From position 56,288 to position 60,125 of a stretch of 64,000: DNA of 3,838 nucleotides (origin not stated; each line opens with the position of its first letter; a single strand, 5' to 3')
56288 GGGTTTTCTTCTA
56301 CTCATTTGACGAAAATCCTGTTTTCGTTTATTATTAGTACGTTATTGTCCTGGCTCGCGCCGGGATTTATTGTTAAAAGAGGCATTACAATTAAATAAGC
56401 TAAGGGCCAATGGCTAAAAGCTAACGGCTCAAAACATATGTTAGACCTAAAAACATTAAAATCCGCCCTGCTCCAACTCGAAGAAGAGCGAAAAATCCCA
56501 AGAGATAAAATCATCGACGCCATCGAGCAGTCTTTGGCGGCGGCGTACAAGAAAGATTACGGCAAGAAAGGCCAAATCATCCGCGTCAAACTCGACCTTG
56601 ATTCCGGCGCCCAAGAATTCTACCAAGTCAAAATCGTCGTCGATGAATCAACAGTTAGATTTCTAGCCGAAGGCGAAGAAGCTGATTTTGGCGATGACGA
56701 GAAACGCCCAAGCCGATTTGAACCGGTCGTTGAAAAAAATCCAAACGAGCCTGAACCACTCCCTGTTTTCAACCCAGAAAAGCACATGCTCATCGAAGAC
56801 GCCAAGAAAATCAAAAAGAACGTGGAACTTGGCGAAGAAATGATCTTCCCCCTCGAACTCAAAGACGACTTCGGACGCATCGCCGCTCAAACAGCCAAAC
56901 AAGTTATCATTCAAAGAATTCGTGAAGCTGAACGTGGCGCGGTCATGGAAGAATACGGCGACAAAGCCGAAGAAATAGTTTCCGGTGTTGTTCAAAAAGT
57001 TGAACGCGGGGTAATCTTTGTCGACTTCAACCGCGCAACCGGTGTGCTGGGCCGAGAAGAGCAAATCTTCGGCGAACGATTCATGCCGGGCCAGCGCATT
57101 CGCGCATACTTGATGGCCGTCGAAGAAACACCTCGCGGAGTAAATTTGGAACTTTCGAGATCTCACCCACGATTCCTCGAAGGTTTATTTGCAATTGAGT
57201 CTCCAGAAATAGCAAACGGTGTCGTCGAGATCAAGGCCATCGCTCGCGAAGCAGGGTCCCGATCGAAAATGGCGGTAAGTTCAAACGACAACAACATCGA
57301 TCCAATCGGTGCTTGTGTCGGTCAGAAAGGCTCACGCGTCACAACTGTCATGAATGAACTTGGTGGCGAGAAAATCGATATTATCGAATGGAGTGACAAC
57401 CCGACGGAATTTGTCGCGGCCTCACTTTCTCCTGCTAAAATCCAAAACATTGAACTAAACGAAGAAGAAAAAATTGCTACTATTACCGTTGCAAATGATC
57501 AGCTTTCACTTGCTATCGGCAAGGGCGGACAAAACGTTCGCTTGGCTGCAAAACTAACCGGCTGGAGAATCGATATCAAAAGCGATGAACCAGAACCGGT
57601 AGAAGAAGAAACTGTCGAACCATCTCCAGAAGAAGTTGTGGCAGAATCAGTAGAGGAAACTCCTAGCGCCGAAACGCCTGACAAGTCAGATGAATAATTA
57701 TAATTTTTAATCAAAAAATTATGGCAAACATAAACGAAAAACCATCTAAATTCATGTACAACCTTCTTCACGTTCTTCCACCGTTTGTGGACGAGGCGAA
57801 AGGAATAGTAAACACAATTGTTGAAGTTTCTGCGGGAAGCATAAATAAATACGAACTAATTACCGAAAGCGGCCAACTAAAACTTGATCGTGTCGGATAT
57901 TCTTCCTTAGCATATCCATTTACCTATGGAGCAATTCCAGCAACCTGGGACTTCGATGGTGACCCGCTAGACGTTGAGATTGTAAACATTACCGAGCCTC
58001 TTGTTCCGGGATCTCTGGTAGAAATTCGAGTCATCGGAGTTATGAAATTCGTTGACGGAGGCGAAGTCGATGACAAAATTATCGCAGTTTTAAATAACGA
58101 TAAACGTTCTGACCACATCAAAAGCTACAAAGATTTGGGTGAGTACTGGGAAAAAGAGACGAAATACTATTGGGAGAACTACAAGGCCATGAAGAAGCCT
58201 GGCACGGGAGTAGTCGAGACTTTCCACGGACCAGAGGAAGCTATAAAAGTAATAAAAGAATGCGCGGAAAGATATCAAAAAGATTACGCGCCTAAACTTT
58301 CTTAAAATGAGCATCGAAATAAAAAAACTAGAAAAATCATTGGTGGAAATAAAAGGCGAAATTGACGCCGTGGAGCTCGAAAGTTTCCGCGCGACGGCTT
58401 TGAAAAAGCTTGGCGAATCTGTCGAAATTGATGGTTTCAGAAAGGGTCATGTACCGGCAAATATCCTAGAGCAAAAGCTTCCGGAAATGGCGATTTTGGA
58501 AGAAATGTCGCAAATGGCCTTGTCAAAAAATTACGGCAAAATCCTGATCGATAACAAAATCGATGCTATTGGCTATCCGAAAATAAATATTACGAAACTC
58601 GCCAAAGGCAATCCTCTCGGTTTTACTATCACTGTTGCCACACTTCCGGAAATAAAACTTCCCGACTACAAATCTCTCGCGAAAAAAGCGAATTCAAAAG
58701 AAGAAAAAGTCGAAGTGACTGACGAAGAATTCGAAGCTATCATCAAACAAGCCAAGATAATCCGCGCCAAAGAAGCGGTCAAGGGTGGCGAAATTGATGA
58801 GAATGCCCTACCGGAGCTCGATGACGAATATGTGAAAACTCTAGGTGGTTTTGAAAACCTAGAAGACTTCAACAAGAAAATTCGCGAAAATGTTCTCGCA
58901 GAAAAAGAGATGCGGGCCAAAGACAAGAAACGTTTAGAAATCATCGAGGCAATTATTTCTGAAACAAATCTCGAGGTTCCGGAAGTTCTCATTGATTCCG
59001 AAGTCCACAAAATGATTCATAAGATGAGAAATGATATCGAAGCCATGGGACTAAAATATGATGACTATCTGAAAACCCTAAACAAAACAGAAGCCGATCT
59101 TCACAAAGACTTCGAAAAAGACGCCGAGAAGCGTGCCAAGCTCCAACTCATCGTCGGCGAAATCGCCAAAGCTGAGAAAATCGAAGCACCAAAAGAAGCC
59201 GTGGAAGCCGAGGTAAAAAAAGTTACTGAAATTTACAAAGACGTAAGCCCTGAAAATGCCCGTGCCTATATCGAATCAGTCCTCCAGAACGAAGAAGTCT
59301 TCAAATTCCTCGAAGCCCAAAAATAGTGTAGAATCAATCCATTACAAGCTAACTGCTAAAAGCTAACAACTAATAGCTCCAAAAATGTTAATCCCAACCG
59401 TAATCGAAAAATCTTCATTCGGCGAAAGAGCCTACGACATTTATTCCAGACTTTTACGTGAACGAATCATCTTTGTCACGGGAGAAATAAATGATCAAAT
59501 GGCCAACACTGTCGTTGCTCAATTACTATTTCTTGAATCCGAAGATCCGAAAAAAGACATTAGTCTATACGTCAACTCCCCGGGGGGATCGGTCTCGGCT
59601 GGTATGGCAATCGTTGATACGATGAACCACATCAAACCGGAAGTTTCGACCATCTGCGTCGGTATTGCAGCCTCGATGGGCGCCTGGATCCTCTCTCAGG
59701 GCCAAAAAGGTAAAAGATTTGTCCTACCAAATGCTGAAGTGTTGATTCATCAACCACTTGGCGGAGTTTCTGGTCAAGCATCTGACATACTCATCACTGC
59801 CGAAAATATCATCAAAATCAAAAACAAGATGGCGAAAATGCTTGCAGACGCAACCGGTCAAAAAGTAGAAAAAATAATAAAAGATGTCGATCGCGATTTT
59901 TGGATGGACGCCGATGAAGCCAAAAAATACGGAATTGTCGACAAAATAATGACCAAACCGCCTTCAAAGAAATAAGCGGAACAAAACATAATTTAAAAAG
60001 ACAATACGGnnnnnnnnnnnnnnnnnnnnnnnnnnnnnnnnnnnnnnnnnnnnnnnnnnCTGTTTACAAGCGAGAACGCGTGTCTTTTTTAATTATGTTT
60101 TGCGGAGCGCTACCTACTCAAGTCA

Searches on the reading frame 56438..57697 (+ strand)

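Call 77: search_protein_families(library=pfam, proteins=[window:56438-57697:+])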
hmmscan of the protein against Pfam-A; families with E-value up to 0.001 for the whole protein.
window:56438-57697:+ (419 aa): 5 families
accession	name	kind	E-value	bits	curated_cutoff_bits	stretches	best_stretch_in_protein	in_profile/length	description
PF08529.16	NusA_N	-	1.5e-31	109.5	23.8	1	8-166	3-118/119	NusA N-terminal domain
PF13184.12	KH_5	-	5.5e-30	103.7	27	1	272-339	1-68/69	NusA-like KH domain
PF00013.35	KH_1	-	9.6e-05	22.5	21.5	0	348-393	3-48/66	KH domain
PF23095.1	KH_NusA_C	-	0.00013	22.4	34.2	1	349-380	3-34/59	Transcription termination/antitermination protein NusA, KH domain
PF00575.29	S1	-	0.00014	22.6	22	1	176-239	3-73/74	S1 RNA binding domain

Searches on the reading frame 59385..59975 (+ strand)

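Call 77: search_protein_families(library=pfam, proteins=[window:59385-59975:+])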
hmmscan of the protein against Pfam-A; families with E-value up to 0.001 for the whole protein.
window:59385-59975:+ (196 aa): 1 family
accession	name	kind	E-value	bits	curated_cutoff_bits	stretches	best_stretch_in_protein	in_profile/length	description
PF00574.28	CLP_protease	-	2.3e-83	279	20.2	1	13-191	3-181/182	Clp protease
